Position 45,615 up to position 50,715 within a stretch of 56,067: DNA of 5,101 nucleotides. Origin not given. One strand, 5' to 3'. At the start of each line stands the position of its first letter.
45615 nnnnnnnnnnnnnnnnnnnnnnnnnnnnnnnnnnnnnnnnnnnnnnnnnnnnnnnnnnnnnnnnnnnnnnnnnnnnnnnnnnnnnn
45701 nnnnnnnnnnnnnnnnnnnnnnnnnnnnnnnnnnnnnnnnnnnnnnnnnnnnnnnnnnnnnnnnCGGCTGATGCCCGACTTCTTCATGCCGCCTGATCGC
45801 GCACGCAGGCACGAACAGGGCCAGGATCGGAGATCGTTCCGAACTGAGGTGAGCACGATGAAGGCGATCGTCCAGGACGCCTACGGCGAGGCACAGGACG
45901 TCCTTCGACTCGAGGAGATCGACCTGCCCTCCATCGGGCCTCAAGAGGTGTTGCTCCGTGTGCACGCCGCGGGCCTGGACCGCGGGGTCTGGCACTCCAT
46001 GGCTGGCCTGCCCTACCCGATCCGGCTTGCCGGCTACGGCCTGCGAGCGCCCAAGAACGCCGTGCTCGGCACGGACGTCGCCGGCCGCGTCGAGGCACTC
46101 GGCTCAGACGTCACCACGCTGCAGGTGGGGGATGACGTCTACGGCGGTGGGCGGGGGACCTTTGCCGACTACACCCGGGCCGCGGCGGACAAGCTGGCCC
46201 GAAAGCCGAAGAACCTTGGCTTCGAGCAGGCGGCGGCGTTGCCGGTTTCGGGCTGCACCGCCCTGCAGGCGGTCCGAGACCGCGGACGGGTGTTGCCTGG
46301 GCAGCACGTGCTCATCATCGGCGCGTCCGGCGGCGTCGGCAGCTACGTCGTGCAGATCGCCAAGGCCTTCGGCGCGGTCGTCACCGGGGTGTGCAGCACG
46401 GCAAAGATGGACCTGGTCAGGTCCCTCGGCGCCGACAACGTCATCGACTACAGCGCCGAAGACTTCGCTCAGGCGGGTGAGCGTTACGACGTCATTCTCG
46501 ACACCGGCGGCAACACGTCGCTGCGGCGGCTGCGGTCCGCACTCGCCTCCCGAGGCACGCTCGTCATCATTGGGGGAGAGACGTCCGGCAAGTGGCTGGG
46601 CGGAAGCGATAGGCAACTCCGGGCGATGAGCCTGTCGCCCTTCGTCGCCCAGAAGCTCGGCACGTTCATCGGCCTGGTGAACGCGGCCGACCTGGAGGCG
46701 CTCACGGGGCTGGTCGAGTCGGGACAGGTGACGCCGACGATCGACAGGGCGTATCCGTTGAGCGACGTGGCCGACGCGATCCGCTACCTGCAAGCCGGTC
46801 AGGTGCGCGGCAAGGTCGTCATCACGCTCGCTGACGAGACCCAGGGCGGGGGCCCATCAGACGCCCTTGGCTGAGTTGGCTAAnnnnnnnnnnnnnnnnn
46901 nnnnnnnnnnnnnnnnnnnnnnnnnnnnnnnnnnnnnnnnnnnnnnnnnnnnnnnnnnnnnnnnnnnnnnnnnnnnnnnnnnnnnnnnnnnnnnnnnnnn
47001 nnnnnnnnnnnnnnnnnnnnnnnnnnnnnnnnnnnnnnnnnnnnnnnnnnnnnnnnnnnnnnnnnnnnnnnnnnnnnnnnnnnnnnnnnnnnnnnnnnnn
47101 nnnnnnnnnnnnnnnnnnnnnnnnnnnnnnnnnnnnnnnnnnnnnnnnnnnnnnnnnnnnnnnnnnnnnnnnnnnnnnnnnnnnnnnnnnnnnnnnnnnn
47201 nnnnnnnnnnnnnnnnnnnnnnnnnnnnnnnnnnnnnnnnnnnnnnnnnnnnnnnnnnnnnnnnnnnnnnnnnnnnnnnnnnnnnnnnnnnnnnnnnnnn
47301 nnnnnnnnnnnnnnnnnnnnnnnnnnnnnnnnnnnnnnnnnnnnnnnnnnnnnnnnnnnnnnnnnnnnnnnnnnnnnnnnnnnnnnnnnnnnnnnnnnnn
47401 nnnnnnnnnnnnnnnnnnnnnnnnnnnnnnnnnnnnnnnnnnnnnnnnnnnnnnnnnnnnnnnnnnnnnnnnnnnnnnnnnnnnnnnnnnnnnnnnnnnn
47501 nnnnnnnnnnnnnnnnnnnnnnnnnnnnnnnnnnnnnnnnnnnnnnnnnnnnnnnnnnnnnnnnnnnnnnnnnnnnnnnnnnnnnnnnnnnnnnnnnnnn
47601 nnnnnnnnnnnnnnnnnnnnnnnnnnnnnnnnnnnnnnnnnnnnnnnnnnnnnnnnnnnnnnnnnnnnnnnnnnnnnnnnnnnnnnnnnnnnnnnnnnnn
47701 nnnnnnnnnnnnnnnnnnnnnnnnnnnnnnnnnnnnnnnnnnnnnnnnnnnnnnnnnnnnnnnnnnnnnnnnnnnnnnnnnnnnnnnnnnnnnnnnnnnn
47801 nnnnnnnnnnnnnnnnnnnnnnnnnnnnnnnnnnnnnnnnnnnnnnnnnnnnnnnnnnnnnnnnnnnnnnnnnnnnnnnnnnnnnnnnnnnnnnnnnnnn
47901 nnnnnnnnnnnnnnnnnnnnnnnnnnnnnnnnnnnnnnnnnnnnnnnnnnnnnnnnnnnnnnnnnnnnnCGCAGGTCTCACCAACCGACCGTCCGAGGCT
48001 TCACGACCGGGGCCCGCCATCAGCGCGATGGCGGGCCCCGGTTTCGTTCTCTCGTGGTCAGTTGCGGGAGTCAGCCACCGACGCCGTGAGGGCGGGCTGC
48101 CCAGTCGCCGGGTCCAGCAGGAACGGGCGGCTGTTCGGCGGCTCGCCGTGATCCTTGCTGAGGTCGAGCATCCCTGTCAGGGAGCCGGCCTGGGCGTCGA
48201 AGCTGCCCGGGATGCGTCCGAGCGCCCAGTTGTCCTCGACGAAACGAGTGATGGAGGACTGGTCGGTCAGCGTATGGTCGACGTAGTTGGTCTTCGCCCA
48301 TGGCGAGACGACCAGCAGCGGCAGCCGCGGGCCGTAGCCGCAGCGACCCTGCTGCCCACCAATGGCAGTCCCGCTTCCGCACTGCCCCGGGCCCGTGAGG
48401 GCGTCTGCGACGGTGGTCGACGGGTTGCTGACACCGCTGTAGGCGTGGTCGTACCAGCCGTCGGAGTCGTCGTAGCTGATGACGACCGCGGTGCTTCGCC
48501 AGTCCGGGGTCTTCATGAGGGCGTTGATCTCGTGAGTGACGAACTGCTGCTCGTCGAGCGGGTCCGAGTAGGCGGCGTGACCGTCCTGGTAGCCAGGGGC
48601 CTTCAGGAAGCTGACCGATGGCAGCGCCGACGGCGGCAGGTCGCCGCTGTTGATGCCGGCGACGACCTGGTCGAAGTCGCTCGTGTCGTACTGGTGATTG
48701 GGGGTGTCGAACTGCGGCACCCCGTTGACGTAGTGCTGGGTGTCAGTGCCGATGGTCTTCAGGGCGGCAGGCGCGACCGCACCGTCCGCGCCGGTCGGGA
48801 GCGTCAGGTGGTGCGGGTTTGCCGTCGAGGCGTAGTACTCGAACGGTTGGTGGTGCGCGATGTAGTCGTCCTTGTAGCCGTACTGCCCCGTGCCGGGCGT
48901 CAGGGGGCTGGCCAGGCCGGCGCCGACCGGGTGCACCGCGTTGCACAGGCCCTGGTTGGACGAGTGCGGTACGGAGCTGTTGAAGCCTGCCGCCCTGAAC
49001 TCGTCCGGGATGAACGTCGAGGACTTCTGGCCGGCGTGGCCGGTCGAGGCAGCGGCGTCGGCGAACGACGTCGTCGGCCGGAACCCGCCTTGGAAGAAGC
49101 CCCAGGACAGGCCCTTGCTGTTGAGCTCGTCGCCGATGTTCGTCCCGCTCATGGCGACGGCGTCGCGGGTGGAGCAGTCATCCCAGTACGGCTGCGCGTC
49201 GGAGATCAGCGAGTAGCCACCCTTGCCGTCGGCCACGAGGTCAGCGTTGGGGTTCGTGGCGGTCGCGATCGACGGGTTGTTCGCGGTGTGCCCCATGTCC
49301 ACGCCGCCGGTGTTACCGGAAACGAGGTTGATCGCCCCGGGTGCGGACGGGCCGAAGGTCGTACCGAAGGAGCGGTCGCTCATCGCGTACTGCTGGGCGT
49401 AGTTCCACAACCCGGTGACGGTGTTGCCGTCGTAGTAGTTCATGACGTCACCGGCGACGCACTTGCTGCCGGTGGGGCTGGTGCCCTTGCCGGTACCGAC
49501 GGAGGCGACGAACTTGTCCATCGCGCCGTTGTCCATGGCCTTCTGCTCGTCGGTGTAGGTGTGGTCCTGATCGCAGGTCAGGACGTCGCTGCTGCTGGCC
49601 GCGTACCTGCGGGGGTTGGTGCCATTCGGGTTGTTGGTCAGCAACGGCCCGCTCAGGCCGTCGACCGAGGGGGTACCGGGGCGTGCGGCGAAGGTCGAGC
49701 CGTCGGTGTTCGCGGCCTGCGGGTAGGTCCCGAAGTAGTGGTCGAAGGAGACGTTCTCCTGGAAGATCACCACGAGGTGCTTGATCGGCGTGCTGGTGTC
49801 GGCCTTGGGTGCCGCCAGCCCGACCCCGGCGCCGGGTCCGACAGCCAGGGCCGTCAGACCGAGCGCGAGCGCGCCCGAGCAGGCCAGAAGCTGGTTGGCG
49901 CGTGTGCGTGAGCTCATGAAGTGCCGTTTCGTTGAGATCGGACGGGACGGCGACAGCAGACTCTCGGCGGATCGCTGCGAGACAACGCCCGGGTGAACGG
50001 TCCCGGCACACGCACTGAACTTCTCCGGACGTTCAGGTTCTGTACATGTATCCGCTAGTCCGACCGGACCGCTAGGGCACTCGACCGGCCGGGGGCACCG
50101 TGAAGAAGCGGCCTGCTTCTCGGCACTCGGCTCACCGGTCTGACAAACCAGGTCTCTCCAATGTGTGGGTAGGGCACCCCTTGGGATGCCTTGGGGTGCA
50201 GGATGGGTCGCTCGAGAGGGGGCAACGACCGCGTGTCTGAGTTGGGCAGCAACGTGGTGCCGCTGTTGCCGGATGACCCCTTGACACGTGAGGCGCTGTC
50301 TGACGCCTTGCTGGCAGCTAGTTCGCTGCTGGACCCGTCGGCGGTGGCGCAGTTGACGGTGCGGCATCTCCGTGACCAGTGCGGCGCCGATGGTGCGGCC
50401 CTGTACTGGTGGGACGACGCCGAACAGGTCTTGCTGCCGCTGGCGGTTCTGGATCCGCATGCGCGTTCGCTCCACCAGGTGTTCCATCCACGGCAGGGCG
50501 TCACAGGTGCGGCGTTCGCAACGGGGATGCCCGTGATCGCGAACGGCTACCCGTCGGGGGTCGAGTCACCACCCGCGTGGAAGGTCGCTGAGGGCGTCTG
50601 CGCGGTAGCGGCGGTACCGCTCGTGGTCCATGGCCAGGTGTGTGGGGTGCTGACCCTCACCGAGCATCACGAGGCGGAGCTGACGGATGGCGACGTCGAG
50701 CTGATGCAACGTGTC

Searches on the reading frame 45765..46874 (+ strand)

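Call 42: search_protein_families(library=pfam, proteins=[window:45765-46874:+], max_evalue=0.000001)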
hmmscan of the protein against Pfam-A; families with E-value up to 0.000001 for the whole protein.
window:45765-46874:+ (369 aa): 3 families
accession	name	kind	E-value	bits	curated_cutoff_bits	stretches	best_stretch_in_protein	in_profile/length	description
PF13602.12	ADH_zinc_N_2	-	1.3e-28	101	27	1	221-353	1-134/134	Zinc-binding dehydrogenase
PF00107.32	ADH_zinc_N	-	1.6e-16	60.8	31.8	1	190-273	1-91/129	Zinc-binding dehydrogenase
PF08240.17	ADH_N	-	9.1e-12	45.6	23.5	1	58-148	1-103/104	Alcohol dehydrogenase GroES-like domain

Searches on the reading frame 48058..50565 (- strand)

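Call 43: search_protein_families(library=pfam, proteins=[window:48058-50565:-], max_evalue=0.000001)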
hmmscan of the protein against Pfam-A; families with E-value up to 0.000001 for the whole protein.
window:48058-50565:- (835 aa): 1 family
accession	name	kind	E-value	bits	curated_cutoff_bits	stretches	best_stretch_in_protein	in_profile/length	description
PF04185.19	Phosphoesterase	-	5.9e-72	243.2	23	2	261-500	1-193/356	Phosphoesterase family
